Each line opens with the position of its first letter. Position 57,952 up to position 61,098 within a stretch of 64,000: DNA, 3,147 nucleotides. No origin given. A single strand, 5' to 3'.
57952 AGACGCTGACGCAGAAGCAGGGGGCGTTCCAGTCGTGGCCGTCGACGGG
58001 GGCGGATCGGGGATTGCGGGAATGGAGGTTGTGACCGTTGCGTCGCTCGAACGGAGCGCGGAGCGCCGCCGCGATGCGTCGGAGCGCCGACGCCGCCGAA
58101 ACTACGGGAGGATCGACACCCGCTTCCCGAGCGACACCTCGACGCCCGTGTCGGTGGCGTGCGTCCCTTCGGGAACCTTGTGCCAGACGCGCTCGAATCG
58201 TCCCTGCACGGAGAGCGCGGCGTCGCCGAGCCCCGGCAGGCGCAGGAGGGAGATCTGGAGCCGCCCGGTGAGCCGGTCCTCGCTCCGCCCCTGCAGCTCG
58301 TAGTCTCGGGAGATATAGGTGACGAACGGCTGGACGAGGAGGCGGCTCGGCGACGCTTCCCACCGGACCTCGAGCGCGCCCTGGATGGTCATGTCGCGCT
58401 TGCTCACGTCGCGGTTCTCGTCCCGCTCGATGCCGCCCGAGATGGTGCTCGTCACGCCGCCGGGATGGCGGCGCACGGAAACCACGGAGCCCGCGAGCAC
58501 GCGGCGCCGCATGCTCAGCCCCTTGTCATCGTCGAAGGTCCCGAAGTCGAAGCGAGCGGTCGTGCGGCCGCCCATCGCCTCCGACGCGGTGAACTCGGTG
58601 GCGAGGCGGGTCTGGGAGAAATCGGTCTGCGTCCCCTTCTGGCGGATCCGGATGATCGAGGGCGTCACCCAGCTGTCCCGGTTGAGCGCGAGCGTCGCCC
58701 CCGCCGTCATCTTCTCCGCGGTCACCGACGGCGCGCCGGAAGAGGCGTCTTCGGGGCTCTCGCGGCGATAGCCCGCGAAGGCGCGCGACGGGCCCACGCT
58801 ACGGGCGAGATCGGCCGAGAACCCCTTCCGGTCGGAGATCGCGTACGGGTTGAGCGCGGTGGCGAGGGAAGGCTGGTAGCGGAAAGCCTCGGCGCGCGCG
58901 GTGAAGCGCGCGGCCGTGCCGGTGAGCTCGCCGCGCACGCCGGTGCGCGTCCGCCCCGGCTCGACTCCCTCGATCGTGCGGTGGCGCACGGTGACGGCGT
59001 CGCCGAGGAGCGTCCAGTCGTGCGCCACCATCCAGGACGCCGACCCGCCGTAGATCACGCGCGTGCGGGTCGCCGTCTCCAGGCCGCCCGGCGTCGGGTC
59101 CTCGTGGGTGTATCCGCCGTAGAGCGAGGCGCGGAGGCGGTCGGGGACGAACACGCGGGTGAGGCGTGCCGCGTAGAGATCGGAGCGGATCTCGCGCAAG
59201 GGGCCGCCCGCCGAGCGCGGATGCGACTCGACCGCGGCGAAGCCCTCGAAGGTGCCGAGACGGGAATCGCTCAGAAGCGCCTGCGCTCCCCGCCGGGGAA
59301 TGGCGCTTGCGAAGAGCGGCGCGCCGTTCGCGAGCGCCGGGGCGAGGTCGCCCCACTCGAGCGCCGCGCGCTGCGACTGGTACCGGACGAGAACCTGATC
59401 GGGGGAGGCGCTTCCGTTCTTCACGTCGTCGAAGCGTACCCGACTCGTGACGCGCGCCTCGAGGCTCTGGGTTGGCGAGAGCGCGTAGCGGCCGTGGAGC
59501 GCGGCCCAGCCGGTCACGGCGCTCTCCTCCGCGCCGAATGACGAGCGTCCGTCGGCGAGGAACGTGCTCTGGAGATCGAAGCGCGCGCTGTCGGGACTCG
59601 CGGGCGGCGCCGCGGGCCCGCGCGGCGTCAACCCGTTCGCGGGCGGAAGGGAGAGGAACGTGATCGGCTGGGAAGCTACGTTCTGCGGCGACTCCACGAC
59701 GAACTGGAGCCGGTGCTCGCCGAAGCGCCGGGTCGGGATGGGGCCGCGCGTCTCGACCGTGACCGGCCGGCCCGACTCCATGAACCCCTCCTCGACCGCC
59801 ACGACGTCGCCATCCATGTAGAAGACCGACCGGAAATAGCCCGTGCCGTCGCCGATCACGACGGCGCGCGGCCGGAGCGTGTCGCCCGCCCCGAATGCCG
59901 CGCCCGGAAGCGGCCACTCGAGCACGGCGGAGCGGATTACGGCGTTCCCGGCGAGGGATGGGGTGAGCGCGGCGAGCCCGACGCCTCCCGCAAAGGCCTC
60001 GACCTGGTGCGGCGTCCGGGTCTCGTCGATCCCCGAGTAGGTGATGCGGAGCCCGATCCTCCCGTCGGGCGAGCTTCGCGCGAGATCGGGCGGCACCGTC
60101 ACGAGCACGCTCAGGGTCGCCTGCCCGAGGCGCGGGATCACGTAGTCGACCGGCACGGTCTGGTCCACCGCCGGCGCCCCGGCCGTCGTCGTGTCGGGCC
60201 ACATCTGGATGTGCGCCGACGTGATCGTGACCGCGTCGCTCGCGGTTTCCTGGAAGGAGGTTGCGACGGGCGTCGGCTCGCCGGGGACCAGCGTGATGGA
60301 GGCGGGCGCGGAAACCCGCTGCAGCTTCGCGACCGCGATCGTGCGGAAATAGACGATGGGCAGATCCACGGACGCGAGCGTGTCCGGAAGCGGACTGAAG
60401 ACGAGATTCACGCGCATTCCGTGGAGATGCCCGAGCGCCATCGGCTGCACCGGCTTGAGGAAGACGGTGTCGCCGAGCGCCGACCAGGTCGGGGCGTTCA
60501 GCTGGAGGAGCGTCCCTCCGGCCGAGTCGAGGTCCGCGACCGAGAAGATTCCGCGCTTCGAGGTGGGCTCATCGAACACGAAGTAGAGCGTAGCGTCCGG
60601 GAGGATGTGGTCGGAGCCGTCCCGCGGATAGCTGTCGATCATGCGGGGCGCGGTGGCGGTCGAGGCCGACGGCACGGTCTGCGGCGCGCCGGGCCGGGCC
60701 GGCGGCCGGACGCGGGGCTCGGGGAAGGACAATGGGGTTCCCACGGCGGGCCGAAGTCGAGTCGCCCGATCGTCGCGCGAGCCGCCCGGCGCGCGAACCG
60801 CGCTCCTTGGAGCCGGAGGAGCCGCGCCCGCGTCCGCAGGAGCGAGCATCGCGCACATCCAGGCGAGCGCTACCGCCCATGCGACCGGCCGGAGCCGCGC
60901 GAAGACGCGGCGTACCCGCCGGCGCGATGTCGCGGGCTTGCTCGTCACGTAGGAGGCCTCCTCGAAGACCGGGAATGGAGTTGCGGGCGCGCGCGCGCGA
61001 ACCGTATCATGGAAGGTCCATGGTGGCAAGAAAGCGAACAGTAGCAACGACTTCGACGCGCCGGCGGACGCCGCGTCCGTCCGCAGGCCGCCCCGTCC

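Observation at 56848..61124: Minus-strand unit encoding a 950-aa uncharacterised secreted protein, a lipoprotein and a small membrane protein, with a palindromic SD-containing divergent promoter shared with asd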

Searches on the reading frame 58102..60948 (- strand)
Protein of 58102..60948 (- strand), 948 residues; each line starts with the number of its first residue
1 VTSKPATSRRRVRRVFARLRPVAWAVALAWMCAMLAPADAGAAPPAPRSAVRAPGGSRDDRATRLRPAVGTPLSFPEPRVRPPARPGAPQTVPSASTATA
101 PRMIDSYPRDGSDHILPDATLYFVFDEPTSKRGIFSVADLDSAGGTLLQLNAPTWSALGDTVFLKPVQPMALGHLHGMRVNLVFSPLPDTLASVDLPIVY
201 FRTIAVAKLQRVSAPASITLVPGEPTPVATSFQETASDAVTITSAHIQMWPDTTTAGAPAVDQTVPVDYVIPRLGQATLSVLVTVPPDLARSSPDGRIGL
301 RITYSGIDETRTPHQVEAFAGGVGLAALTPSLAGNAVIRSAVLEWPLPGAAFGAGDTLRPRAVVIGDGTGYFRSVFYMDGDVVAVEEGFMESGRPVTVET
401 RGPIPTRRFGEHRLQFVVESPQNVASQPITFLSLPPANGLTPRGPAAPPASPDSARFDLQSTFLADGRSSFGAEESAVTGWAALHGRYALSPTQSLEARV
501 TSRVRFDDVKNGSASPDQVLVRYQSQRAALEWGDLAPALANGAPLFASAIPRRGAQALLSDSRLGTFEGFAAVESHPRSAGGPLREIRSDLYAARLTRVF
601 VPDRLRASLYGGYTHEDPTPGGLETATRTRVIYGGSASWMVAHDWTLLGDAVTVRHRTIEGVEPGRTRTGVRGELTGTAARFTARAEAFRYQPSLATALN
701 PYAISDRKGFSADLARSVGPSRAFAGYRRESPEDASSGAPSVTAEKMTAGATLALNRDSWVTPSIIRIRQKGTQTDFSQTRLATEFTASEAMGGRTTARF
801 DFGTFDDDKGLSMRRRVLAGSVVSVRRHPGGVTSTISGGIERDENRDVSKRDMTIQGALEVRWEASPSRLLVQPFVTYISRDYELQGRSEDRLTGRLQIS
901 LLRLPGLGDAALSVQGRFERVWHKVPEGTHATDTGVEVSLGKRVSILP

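Call 3: search_protein_families(library=pfam, proteins=[window:58102-60948:-], max_evalue=1)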
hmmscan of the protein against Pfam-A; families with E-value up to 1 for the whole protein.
window:58102-60948:- (948 aa): 0 families

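Call 4: search_protein_families(library=ncbifam, proteins=[window:58102-60948:-], max_evalue=1)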
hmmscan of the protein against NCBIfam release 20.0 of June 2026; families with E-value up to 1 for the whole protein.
window:58102-60948:- (948 aa): 2 families
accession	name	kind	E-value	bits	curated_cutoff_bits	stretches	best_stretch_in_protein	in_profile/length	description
NF006018.0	PRK08158.1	equivalog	0.28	10.2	223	1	462-541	65-139/303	YscQ/HrcQ family type III secretion apparatus protein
NF046122.1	morpho_MmpA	equivalog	0.59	10.3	32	0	4-35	9-40/47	morphogenic membrane protein MmpA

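Call 6: find_homologous_proteins(query=window:58102-60948:-)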
Query window:58102-60948:- (948 aa): 95 proteins with E <= 0.001 among 8000 candidates.
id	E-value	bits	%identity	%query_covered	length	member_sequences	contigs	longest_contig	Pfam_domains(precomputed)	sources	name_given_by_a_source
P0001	0.0e+0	2094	100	100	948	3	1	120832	-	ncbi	ncbi:MAG: hypothetical protein ACM3PF_09130 [Bacteroidota bacterium]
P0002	0.0e+0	1437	73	96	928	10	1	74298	-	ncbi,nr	ncbi:MAG TPA: hypothetical protein VE326_10105 [Candidatus Binatia bacterium]|nr:hypothetical protei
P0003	0.0e+0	1422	73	97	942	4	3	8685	-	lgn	-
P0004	0.0e+0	1414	71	97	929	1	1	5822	-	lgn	-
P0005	0.0e+0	1407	73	92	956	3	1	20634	-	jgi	-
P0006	0.0e+0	1397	71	97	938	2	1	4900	-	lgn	-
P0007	0.0e+0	1366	72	91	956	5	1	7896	-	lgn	-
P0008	0.0e+0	1351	72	90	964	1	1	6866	-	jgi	jgi:hypothetical protein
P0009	0.0e+0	1330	68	96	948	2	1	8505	-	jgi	-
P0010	0.0e+0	1272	68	90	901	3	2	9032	-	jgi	jgi:hypothetical protein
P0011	0.0e+0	1254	69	89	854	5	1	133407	-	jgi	-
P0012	0.0e+0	1226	65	93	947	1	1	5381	-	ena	-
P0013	0.0e+0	1204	66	90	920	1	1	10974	-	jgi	jgi:hypothetical protein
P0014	0.0e+0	1132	63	89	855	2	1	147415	-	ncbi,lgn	-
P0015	0.0e+0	1123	60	93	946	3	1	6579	-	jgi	jgi:hypothetical protein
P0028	2.8e-273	927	52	90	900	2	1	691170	-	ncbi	-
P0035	3.6e-259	881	49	92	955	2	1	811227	-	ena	-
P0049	6.7e-241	820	47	90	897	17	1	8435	PF13205.13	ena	-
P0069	1.3e-224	766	46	89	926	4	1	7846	PF13205.13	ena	-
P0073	1.3e-219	750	45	90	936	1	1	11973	PF13205.13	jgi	jgi:hypothetical protein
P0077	1.5e-218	746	44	89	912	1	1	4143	PF13205.13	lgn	-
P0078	7.3e-216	737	44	89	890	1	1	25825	PF13205.13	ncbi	-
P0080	2.0e-215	736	44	89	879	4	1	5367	PF13205.13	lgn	-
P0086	8.5e-198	678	41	90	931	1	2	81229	-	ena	-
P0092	2.2e-186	640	49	74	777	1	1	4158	PF13205.13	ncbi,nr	ncbi:MAG TPA: Ig-like domain-containing protein, partial [Candidatus Eisenbacteria bacterium]|nr:Ig-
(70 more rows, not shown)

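Call 7: search_solved_structures(query=window:58102-60948:-, max_evalue=10)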
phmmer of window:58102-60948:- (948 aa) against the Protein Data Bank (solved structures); distinct sequences matched with E-value up to 10: 3.
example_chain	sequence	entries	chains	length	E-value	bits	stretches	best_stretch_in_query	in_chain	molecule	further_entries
2g7c_A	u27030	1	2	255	2.3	9.3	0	453-498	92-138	Toxin A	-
4nc0_A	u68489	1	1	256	2.3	9.3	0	453-498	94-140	Cell wall-binding repeat protein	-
4nby_A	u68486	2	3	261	2.5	9.2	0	453-498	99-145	Cell wall-binding repeat protein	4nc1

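Call 11: find_encoding_contigs(protein=P0028, flank=8000, max_places=2)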
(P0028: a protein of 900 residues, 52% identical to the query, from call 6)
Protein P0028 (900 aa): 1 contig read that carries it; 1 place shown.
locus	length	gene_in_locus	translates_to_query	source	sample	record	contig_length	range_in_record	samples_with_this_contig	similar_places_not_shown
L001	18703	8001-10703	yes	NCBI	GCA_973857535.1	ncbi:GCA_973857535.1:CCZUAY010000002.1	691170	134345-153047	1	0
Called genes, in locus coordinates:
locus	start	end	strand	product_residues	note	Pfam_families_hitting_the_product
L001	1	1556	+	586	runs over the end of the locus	PF22148:Fervidolysin_NPro-like, PF00082:Peptidase_S8, PF13860:FlgD_ig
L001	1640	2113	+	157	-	-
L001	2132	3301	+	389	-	PF01070:FMN_dh, PF00478:IMPDH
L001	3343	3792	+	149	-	PF10604:Polyketide_cyc2, PF03364:Polyketide_cyc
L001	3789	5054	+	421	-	PF00109:ketoacyl-synt, PF02801:Ketoacyl-synt_C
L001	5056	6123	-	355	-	PF26549:Tricorn_N, PF07676:PD40, PF26550:Tricorn_2nd (weak), PF07676:PD40 (weak), PF26549:Tricorn_N (weak), PF07676:PD40 (weak), PF26549:Tricorn_N, PF07676:PD40, +3 more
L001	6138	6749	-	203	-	PF00300:His_Phos_1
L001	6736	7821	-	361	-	PF01118:Semialdhyde_dh, PF02774:Semialdhyde_dhC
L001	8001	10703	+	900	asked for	-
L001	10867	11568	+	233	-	-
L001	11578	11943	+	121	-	-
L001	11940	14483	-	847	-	PF02190:LON_substr_bdg, PF00004:AAA, PF07728:AAA_5 (weak), PF22667:Lon_lid, PF05362:Lon_C, PF13541:ChlI (weak)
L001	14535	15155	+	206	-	-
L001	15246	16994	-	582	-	PF02518:HATPase_c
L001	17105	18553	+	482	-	PF01938:TRAM, PF05958:tRNA_U5-meth_tr, PF01135:PCMT (weak), PF13649:Methyltransf_25 (weak), PF13847:Methyltransf_31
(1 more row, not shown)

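Call 12: find_encoding_contigs(protein=P0035, flank=8000, max_places=2)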
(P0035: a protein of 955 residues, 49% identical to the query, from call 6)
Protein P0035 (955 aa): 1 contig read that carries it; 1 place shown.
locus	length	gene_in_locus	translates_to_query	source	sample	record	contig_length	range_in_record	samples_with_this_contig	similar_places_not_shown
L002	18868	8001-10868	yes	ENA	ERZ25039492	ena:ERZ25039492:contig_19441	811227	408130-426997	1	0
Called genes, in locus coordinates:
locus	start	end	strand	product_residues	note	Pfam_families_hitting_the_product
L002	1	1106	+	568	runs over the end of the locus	PF22148:Fervidolysin_NPro-like, PF00082:Peptidase_S8, PF13860:FlgD_ig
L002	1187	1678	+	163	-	-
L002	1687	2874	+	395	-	PF01070:FMN_dh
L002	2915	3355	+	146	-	PF10604:Polyketide_cyc2, PF03364:Polyketide_cyc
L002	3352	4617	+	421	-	PF00109:ketoacyl-synt, PF02801:Ketoacyl-synt_C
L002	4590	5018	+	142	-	PF13473:Cupredoxin_1, PF00127:Copper-bind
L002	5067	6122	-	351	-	PF07676:PD40, PF26549:Tricorn_N, PF26549:Tricorn_N, PF26550:Tricorn_2nd (weak), PF07676:PD40 (weak), PF26549:Tricorn_N, PF26550:Tricorn_2nd, PF07676:PD40, +2 more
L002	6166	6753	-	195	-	PF00300:His_Phos_1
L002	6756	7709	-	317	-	PF01118:Semialdhyde_dh, PF02774:Semialdhyde_dhC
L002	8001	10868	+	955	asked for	-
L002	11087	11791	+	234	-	-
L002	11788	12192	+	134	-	-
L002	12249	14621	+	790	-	PF00884:Sulfatase, PF16347:SGSH_C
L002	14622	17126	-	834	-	PF02190:LON_substr_bdg, PF00004:AAA, PF07728:AAA_5 (weak), PF22667:Lon_lid, PF05362:Lon_C, PF13541:ChlI (weak)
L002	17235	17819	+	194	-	-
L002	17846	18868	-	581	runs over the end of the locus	PF14827:dCache_3 (weak), PF02518:HATPase_c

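Call 13: find_encoding_contigs(protein=P0086, flank=8000, max_places=2)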
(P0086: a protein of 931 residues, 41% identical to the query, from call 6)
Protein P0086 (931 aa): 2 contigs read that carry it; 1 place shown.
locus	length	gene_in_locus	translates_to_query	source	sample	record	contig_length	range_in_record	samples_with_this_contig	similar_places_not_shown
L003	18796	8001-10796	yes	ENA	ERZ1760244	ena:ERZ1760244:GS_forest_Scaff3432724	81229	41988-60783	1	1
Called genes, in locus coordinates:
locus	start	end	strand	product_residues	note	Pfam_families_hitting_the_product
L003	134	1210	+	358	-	PF00005:ABC_tran, PF13304:AAA_21 (faint), PF17912:OB_MalK (faint), PF08402:TOBE_2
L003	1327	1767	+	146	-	-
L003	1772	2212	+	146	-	PF10604:Polyketide_cyc2, PF03364:Polyketide_cyc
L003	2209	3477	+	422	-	PF00109:ketoacyl-synt, PF02801:Ketoacyl-synt_C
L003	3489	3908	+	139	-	PF13473:Cupredoxin_1, PF00127:Copper-bind (weak)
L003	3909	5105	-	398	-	-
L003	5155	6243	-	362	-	PF26549:Tricorn_N, PF26550:Tricorn_2nd, PF00930:DPPIV_N (weak), PF07676:PD40, PF26550:Tricorn_2nd, PF07676:PD40, PF26549:Tricorn_N, PF07676:PD40 (weak)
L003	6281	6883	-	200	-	PF00300:His_Phos_1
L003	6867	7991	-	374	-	PF01118:Semialdhyde_dh, PF02774:Semialdhyde_dhC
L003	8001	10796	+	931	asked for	-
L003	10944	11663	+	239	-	-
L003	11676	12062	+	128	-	-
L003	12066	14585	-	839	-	PF02190:LON_substr_bdg, PF13541:ChlI (faint), PF00004:AAA, PF07728:AAA_5 (weak), PF22667:Lon_lid, PF05362:Lon_C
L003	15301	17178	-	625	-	PF14827:dCache_3 (weak), PF00672:HAMP, PF00512:HisKA, PF02518:HATPase_c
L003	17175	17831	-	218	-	-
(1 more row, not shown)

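Call 28: predict_structure(alignment_id=A1)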
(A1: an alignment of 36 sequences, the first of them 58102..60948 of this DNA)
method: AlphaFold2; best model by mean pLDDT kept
length: 948 residues; sequences in the alignment: 36
mean_pLDDT: 76.4   pTM: 0.59
mean pLDDT of the five models: 76.4, 75.5, 73.5, 73.4, 72.2
residues with pLDDT >= 90: 246; 70-90: 455; 50-70: 132; < 50: 115
segments of 3 or more residues with pLDDT < 50: 1-21, 31-96, 331-335, 436-453
pLDDT, mean of each block of 10 residues (from residue 1): 29 34 54 37 33 32 32 33 37 50 93 90 92 93 85 92 94 93 80 89 90 68 74 88 94 75 91 83 82 76 92 87 71 53 67 62 70 82 78 69 60 81 73 52 39 65 81 76 85 88 70 67 93 86 81 90 91 76 62 92 86 85 76 93 88 88 83 91 91 77 69 91 91 61 83 91 88 76 89 86 78 74 87 86 80 87 82 89 81 89 75 87 78 87 73
secondary structure, 60 per line:
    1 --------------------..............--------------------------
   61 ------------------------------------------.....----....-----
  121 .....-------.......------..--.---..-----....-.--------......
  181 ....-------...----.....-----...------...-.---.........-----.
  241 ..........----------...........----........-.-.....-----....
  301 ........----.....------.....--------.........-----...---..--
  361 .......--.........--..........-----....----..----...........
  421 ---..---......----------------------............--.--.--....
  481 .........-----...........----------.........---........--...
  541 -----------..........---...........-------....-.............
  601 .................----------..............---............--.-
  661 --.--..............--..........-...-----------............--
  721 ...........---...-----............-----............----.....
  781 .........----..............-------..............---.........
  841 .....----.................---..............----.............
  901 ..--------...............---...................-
elements in order (helices of 4 or more, strands of 3 or more residues): H21-34 E103-107 E112-115 E121-125 E133-139 E161-164 E175-184 E192-194 E199-203 E209-211 E218-220 E226-234 E240-250 E261-271 E276-283 H287-291 E297-308 E313-317 E324-328 E337-345 E351-353 E361-367 E370-378 E381-390 E396-399 E410-420 E429-434 E457-468 E477-489 E495-505 E516-524 E528-535 E552-561 E565-575 H583-586 E588-600 H601-604 E605-617 E628-641 E645-656 E666-679 E682-691 E707-718 E721-731 E743-754 E760-771 E776-789 E794-807 E815-828 E832-845 E850-866 E870-883 E888-902 E911-925 E929-947

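Call 30: search_protein_representatives(alignment_id=A1)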
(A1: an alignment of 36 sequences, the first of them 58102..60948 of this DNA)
Query: 36 sequences, 900 profile positions. Proteins with E-value up to 0.001 (for the whole library): 199; up to 1e-10: 52; up to 1e-30: 22. The best 150 are listed.
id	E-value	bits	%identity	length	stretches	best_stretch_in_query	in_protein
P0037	0.0e+00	1377.0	-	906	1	16-898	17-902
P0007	0.0e+00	1371.2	-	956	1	28-899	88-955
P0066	0.0e+00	1260.3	-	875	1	21-897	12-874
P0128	2.1e-263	892.8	-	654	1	270-897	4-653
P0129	3.5e-248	842.5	-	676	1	278-898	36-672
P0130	1.6e-113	396.8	-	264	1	638-898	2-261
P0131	3.6e-88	313.0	-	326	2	277-402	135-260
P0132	1.6e-83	297.6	-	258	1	21-251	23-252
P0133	3.6e-66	240.2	-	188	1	717-893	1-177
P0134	8.5e-65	235.6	-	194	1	712-898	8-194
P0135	1.6e-64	234.7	-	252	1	12-247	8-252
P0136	1.5e-62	228.2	-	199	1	8-188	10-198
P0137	5.3e-57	209.8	-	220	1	432-591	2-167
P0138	2.9e-48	180.9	-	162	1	171-341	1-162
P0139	1.1e-46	175.7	-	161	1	464-610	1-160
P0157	7.4e-14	67.1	-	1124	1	24-387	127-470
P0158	9.4e-14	66.7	-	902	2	279-391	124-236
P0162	3.3e-12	61.6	-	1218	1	20-380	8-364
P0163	3.9e-12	61.4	-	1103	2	270-391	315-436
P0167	2.7e-11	58.6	-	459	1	33-381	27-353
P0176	9.0e-11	56.9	-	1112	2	28-379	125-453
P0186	1.8e-09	52.6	-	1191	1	149-379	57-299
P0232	4.9e-07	44.5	-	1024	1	130-389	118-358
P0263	1.8e-05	39.3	-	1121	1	155-387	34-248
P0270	3.6e-05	38.3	-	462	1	13-389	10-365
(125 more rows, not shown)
